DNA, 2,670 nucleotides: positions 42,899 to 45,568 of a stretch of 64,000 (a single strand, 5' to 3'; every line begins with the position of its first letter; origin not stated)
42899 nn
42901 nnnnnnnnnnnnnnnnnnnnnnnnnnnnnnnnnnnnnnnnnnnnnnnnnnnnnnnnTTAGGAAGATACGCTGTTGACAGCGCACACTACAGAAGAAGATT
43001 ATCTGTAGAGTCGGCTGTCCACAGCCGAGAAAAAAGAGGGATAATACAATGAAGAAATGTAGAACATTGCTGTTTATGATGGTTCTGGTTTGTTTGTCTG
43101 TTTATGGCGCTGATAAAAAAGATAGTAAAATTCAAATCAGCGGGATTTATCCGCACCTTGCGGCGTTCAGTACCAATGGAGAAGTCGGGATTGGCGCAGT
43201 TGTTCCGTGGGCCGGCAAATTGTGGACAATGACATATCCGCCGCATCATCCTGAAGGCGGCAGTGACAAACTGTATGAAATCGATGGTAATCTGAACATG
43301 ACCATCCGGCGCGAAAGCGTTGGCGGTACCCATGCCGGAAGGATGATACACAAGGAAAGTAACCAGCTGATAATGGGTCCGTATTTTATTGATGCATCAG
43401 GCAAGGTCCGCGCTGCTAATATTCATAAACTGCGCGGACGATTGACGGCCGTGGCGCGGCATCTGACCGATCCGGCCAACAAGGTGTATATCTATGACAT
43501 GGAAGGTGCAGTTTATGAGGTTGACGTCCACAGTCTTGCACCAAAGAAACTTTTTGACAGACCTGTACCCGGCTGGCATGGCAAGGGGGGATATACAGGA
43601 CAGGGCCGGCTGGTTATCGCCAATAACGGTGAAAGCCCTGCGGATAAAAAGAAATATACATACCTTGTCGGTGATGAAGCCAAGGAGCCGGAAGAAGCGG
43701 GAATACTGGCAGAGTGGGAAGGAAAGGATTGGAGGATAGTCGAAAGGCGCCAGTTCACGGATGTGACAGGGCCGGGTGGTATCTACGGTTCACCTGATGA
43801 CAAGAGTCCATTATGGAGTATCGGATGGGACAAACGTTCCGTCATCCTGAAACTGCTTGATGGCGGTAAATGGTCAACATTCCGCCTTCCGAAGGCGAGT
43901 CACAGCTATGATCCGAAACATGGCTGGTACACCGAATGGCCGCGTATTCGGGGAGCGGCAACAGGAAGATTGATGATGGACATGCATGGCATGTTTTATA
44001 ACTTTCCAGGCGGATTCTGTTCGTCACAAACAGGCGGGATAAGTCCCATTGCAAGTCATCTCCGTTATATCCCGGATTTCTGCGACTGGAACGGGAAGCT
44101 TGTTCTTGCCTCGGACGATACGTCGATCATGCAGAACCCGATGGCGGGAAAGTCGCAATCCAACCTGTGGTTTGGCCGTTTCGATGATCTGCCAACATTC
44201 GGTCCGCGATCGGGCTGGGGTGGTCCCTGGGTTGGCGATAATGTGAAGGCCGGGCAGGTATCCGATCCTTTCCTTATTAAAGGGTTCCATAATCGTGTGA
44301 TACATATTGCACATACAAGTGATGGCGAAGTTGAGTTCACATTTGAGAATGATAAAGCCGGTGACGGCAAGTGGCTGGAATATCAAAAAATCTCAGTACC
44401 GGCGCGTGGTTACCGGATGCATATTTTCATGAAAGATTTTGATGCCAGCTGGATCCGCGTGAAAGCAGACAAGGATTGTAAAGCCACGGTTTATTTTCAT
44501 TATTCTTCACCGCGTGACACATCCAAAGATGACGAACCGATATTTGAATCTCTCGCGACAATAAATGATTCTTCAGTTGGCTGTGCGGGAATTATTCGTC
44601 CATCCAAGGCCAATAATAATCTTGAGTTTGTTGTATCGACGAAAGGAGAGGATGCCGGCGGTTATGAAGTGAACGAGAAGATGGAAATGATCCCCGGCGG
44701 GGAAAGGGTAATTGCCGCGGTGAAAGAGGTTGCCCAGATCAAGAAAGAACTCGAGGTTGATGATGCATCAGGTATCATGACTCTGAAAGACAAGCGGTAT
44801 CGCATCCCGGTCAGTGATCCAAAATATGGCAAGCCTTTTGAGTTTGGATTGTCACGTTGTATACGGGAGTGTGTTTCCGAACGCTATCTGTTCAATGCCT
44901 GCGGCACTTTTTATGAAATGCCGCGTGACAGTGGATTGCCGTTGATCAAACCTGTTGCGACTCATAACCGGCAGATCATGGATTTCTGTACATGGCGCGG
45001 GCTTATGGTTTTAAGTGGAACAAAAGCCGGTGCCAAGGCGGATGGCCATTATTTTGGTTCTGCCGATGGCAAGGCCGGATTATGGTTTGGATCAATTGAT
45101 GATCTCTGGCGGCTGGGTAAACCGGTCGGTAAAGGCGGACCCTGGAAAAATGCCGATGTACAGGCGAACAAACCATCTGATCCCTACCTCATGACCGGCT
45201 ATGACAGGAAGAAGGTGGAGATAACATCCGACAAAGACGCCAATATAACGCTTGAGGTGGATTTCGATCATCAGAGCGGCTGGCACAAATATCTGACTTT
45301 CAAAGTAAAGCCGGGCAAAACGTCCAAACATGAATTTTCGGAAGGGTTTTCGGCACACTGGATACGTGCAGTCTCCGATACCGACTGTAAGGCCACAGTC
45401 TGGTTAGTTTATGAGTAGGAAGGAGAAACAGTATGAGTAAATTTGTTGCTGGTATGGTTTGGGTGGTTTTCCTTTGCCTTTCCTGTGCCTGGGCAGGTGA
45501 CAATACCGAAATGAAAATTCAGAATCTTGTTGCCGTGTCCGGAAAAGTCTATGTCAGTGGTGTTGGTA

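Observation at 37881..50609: ECF sigma / FecR-LamG anti-sigma pair embedded among ThuA, FG-GAP, FAD-oxidoreductase and transglutaminase-FN3 secreted proteins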

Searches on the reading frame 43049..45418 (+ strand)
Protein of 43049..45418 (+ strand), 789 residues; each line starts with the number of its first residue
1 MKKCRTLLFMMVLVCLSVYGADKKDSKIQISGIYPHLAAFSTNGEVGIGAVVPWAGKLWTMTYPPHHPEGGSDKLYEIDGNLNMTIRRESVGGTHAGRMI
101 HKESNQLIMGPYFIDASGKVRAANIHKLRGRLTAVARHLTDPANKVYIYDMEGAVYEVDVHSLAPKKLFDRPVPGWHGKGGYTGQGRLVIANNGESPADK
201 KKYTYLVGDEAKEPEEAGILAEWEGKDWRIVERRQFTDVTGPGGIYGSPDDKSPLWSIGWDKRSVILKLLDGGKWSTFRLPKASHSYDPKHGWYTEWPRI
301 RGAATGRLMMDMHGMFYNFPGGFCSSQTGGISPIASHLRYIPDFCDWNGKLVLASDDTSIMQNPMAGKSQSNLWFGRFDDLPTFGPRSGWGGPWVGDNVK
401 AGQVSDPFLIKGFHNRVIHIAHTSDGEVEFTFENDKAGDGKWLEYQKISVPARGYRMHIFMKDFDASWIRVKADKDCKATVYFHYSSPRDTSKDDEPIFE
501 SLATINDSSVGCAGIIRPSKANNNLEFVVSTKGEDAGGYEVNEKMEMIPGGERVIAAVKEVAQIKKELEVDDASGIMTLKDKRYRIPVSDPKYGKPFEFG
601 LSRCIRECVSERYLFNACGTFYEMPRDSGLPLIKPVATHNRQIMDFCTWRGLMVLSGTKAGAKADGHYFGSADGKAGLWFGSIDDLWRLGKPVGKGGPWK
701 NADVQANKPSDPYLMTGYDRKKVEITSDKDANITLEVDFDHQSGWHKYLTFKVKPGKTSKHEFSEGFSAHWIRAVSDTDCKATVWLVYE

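Call 3: search_protein_families(library=pfam, proteins=[window:43049-45418:+], max_evalue=0.01)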
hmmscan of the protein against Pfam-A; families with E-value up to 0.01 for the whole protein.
window:43049-45418:+ (789 aa): 0 families

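Call 15: find_homologous_proteins(query=window:43049-45418:+, max_evalue=0.00001)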
Query window:43049-45418:+ (789 aa): 7959 proteins with E <= 0.00001 among 8000 candidates; the best 120 are listed.
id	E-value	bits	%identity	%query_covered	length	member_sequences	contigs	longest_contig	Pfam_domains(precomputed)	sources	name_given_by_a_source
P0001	0.0e+0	1202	65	98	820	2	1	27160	-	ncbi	-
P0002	0.0e+0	1190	64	97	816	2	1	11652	-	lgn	-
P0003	0.0e+0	1179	64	97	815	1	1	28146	-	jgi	jgi:hypothetical protein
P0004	0.0e+0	1175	62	99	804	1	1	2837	-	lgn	-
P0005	0.0e+0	1172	63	99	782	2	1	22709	-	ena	-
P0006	0.0e+0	1171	61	99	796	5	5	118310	-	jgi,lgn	jgi:hypothetical protein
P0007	0.0e+0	1170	64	97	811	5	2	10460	-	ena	-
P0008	0.0e+0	1166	62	99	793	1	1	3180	-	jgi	jgi:hypothetical protein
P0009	0.0e+0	1159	63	97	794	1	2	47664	-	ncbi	ncbi:MAG: hypothetical protein ACYC35_11065 [Pirellulales bacterium]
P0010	0.0e+0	1154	62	97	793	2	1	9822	-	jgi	-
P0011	0.0e+0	1146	62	97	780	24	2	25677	-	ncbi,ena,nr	ncbi:MAG TPA: hypothetical protein PLJ31_14820 [Armatimonadota bacterium]|nr:hypothetical protein [A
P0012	0.0e+0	1142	62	100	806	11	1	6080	-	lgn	-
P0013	0.0e+0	1141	61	99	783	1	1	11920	-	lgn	-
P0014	0.0e+0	1141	61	99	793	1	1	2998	-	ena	-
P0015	0.0e+0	1137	62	97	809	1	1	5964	-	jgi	-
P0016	0.0e+0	1135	64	97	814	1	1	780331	-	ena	-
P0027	0.0e+0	1092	61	99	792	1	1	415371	-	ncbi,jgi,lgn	ncbi:MAG TPA: hypothetical protein VGP72_24390 [Planctomycetota bacterium]|jgi:hypothetical protein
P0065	0.0e+0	1040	57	99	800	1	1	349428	-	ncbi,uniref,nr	ncbi:hypothetical protein [Dyadobacter psychrotolerans]|uniref:Uncharacterized protein n=1 Tax=Dyado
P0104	0.0e+0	1013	55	99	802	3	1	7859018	-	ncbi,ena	-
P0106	0.0e+0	1012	55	99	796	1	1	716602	-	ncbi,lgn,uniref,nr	ncbi:hypothetical protein [Pedobacter nyackensis]|uniref:hypothetical protein n=1 Tax=Pedobacter nya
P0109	5.3e-298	1009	56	99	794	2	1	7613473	-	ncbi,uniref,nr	ncbi:hypothetical protein Pan216_41450 [Planctomycetes bacterium Pan216]|uniref:Uncharacterized prot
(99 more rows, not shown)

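Call 16: find_encoding_contigs(protein=P0109, flank=10000, max_places=2)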
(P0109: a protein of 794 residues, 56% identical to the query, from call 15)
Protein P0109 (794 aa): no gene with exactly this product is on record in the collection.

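Call 17: find_encoding_contigs(protein=P0065, flank=10000, max_places=2)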
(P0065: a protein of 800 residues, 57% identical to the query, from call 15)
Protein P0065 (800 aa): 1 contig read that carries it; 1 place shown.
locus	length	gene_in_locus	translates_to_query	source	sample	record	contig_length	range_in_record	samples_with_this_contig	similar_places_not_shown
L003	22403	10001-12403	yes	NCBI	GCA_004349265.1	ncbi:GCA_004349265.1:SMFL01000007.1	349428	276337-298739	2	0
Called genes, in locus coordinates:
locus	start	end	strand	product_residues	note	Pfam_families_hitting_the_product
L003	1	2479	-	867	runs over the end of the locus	PF02861:Clp_N, PF23569:NBD_SMAX1, PF00004:AAA, PF17871:AAA_lid_9, PF00158:Sigma54_activat, PF00004:AAA, PF07724:AAA_2, PF07728:AAA_5, +9 more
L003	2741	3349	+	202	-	PF04542:Sigma70_r2 (faint), PF08281:Sigma70_r4_2, PF04545:Sigma70_r4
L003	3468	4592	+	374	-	PF04773:FecR, PF16344:FecR_C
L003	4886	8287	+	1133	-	PF07660:STN, PF13620:CarboxypepD_reg, PF13715:CarbopepD_reg_2, PF07715:Plug, PF00593:TonB_dep_Rec_b-barrel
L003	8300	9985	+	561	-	PF14322:SusD-like_3, PF07980:SusD_RagB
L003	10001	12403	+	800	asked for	-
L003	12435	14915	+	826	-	-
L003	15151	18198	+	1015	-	PF13620:CarboxypepD_reg, PF13715:CarbopepD_reg_2, PF07715:Plug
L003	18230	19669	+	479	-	PF14322:SusD-like_3, PF07980:SusD_RagB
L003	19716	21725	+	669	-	PF12831:FAD_oxidored, PF25275:Golvesin_C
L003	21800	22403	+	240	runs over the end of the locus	PF00657:Lipase_GDSL, PF13472:Lipase_GDSL_2, PF04311:DUF459 (weak)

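Call 18: find_encoding_contigs(protein=P0016, flank=10000, max_places=2)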
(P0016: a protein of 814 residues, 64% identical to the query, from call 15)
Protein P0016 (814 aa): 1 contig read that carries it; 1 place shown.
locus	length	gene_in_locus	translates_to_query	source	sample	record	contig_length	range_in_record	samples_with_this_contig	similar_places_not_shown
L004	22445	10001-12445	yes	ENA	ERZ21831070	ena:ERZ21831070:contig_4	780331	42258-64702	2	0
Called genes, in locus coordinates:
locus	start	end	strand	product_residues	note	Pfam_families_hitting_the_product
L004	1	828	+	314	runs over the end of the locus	PF00089:Trypsin, PF13365:Trypsin_2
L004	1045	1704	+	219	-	PF09335:VTT_dom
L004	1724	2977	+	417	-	PF01544:CorA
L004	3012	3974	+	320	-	PF07737:ATLF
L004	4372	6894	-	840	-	PF01074:Glyco_hydro_38N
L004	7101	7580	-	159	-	-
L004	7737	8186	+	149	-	PF18423:zf_CopZ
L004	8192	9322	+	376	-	PF00248:Aldo_ket_red, PF13183:Fer4_8 (faint), PF13187:Fer4_9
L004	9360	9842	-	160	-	PF02502:LacAB_rpiB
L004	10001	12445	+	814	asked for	-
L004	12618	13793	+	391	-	PF13426:PAS_9 (faint), PF02518:HATPase_c, PF14501:HATPase_c_5 (weak)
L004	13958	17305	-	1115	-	PF13385:Laminin_G_3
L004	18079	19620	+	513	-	PF07819:PGAP1 (faint), PF12697:Abhydrolase_6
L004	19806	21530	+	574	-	PF14104:DUF4277 (weak), PF01609:DDE_Tnp_1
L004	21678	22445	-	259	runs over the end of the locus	PF01869:BcrAD_BadFG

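Call 19: search_solved_structures(query=window:43049-45418:+, max_evalue=1)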
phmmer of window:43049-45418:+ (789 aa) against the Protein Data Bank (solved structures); distinct sequences matched with E-value up to 1: 0.

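Call 42: predict_structure(alignment_id=A1)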
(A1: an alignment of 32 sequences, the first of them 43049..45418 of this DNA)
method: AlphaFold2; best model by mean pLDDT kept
length: 789 residues; sequences in the alignment: 32
mean_pLDDT: 90.2   pTM: 0.90
mean pLDDT of the five models: 90.2, 89.8, 89.7, 89.3, 88.9
residues with pLDDT >= 90: 570; 70-90: 168; 50-70: 33; < 50: 18
segments of 3 or more residues with pLDDT < 50: 1-5, 15-25
pLDDT, mean of each block of 10 residues (from residue 1): 47 46 66 95 86 96 80 91 94 80 95 96 91 93 96 94 96 88 96 72 86 85 95 92 93 94 93 97 72 65 95 93 95 93 94 91 85 95 92 94 98 95 97 97 98 96 94 97 93 84 88 92 94 85 94 89 89 92 94 87 89 90 81 92 95 95 91 92 93 96 97 94 98 96 91 97 94 98 97
secondary structure, 60 per line:
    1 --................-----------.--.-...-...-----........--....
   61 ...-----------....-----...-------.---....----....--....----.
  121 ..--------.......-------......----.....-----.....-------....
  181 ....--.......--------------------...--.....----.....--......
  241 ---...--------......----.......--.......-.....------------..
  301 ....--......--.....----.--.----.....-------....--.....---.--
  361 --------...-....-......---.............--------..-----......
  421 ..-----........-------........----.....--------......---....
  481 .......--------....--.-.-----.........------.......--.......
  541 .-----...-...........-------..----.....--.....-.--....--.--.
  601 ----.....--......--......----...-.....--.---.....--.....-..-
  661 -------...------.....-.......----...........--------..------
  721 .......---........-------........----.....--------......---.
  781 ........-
elements in order (helices of 4 or more, strands of 3 or more residues): H3-18 E39-41 E47-54 E57-63 E75-78 E84-86 E98-101 E106-109 E112-115 E120-122 E131-137 E145-150 E155-159 E165-169 E177-184 E187-193 E219-223 E228-232 E235-240 E255-260 E265-271 E274-280 E299-304 E307-312 E315-319 E332-336 E344-347 E350-354 E369-371 E373-376 H378-383 E387-399 E415-422 E428-435 E443-450 E455-459 E468-473 E477-487 H496-499 E510-518 E525-531 E534-541 E547-549 H551-561 E575-579 E582-586 H591-594 E605-609 E612-617 E620-625 E634-638 E645-649 E652-656 E668-670 E677-681 H683-689 E694-704 E721-727 E731-738 E746-753 E758-762 E771-776 E780-788

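Call 44: fold_search(model_id=the predicted structure, library=pdb)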
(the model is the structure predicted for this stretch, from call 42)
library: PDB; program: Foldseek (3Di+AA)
matches with E <= 10: 1871; with E <= 0.001: 434
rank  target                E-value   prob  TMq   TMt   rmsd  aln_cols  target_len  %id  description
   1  7sg7_S                2.0e-09  1.00  0.20  0.30  19.5       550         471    9  In situ cryo-EM structure of bacteriophage Sf6 gp8:gp14N complex at 2.8 A resolution (released 2022-11-09)
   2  4a2l_D                2.2e-09  1.00  0.13  0.13  31.6       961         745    9  Structure of the periplasmic domain of the heparin and heparan sulphate sensing hybrid two component system BT4663 in  (released 2012-05-02)
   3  4a2l_E                2.5e-09  1.00  0.13  0.13  32.0       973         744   10  Structure of the periplasmic domain of the heparin and heparan sulphate sensing hybrid two component system BT4663 in  (released 2012-05-02)
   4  8u10_1                3.4e-09  1.00  0.19  0.29  19.2       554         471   10  In situ cryo-EM structure of bacteriophage P22 gp1:gp4:gp5:gp10:gp9 N-term complex in conformation 1 at 3.2A resolutio (released 2023-11-22)
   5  4a2l_B                3.4e-09  1.00  0.13  0.14  32.1       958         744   10  Structure of the periplasmic domain of the heparin and heparan sulphate sensing hybrid two component system BT4663 in  (released 2012-05-02)
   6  9e78_0L               3.7e-09  1.00  0.20  0.24  20.0       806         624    8  48-nm repeat of the Leishmania tarentolae doublet microtubule (released 2025-03-12)
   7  8eap_D                8.5e-09  1.00  0.19  0.29  22.1       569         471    9  Cryo-EM structure of the in-situ gp10-gp26 from bacteriophage P22 (released 2023-09-06)
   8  9n6v_LH               1.8e-08  1.00  0.20  0.19  21.6       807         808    8  SSU processome maturation and disassembly, State A (released 2025-11-05)
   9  9ejm_A                2.0e-08  1.00  0.20  0.19  27.9      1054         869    9  Lgl2 bound to the aPKCiota-Par6B complex in its ADP-bound form (released 2025-07-02)
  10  9n78_LH               2.7e-08  1.00  0.18  0.19  21.7       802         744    9  SSU processome maturation and disassembly, State L (released 2025-11-05)
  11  4a2l_A                3.5e-08  1.00  0.17  0.18  31.1       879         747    9  Structure of the periplasmic domain of the heparin and heparan sulphate sensing hybrid two component system BT4663 in  (released 2012-05-02)
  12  4a2m_C                4.6e-08  1.00  0.17  0.18  30.2       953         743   10  Structure of the periplasmic domain of the heparin and heparan sulphate sensing hybrid two component system BT4663 in  (released 2012-05-02)
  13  8ic1_A                4.9e-08  1.00  0.19  0.27  18.8       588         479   11  endo-alpha-D-arabinanase EndoMA1 D51N mutant from Microbacterium arabinogalactanolyticum in complex with arabinooligos (released 2023-08-16)
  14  8bbf_B                6.9e-08  0.99  0.12  0.09  26.3       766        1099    9  Structure of the IFT-A complex; IFT-A1 module (released 2022-12-07)
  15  8hme_E                7.6e-08  1.00  0.24  0.17  26.9       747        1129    9  head module state 1 of Tetrahymena IFT-A (released 2023-06-14)
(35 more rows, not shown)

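Call 51: search_protein_families(library=ncbifam, proteins=[window:43049-45418:+], max_evalue=0.001)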
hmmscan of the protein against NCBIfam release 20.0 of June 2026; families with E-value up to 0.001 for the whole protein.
window:43049-45418:+ (789 aa): 0 families

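Call 65: find_encoding_contigs(protein=P0027, flank=8000, max_places=1)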
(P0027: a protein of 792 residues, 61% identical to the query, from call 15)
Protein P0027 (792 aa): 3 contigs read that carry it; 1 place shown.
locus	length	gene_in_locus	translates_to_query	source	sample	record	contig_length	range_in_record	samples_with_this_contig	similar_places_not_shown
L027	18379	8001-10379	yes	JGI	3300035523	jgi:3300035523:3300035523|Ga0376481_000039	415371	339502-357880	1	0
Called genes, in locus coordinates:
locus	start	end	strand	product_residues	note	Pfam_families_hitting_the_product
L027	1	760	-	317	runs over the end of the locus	PF01297:ZnuA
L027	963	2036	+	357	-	PF01380:SIS, PF00571:CBS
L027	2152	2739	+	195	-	PF00702:Hydrolase (faint)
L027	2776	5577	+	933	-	-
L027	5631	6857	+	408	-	PF03968:LptD_N (faint)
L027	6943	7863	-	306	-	PF02311:AraC_binding, PF07883:Cupin_2 (weak), PF00165:HTH_AraC, PF12833:HTH_18, PF00165:HTH_AraC (weak)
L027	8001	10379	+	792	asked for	-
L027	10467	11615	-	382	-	PF12773:DZR (faint)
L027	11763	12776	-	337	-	PF02826:2-Hacid_dh_C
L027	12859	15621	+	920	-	PF18952:DUF5696, PF19773:DUF6259, PF11308:Glyco_hydro_129 (faint)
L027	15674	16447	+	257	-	-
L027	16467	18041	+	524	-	PF00884:Sulfatase, PF01663:Phosphodiest (faint), PF16347:SGSH_C (weak)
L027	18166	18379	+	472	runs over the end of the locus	PF00884:Sulfatase, PF01663:Phosphodiest, PF16347:SGSH_C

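Call 66: find_encoding_contigs(protein=P0106, flank=8000, max_places=1)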
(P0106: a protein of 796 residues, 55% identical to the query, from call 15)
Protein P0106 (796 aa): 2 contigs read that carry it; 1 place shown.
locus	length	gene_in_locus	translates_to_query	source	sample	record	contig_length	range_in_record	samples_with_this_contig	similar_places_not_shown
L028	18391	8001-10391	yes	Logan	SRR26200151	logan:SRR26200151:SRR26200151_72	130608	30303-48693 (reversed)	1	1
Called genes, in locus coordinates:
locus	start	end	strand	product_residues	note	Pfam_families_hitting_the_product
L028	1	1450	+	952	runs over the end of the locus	PF00675:Peptidase_M16, PF05193:Peptidase_M16_C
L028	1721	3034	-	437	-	-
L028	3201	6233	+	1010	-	PF13620:CarboxypepD_reg, PF13715:CarbopepD_reg_2, PF07715:Plug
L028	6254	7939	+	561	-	PF14322:SusD-like_3, PF12771:SusD-like_2 (weak), PF07980:SusD_RagB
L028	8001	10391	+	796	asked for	-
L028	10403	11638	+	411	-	PF00083:Sugar_tr (weak), PF07690:MFS_1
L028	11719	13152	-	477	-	PF00324:AA_permease, PF13520:AA_permease_2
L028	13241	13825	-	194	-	PF28474:DUF8412, PF13376:OmdA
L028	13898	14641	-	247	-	PF02463:SMC_N (faint), PF13476:AAA_23 (weak), PF13555:AAA_29 (weak), PF13304:AAA_21 (faint), PF13175:AAA_15 (weak)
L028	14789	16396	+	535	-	PF00515:TPR_1 (faint), PF13181:TPR_8 (faint), PF07719:TPR_2 (faint), PF13176:TPR_7 (faint), PF17874:TPR_MalT, PF13424:TPR_12 (weak)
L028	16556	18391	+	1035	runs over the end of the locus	PF13620:CarboxypepD_reg, PF13715:CarbopepD_reg_2, PF07715:Plug, PF00593:TonB_dep_Rec_b-barrel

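Call 67: find_encoding_contigs(protein=P0104, flank=8000, max_places=1)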
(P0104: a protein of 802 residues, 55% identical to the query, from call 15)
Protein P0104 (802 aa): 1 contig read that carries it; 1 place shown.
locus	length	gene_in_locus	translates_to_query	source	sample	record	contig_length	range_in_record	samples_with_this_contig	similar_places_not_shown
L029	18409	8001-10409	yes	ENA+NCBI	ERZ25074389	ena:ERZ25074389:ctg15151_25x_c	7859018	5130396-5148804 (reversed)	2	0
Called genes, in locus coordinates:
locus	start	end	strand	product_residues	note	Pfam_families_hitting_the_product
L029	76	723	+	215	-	PF00072:Response_reg, PF00196:GerE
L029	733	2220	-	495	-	PF00884:Sulfatase, PF01663:Phosphodiest (weak), PF02995:DUF229 (weak), PF16347:SGSH_C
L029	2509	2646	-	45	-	-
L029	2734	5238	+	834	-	PF00211:Guanylate_cyc, PF14559:TPR_19 (faint)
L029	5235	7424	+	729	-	PF00656:Peptidase_C14, PF20308:TPR-S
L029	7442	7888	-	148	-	PF14534:DUF4440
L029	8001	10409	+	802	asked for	-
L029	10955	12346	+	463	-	PF02667:SCFA_trans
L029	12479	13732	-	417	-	PF00078:RVT_1, PF08388:GIIM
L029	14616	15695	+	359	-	PF24814:WD40_Prp19, PF25175:Beta-prop_WDR5, PF24807:WD40_CDC20-Fz, PF25174:Beta-prop_THOC3, PF25391:WD40_Gbeta, PF23381:Beta-prop_IFT122_1st, PF24796:WDR55, PF24805:EIF3I, +38 more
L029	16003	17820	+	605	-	PF00884:Sulfatase, PF01663:Phosphodiest (faint), PF16347:SGSH_C, PF13646:HEAT_2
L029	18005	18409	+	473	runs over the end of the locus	PF21348:RGL11_C (weak)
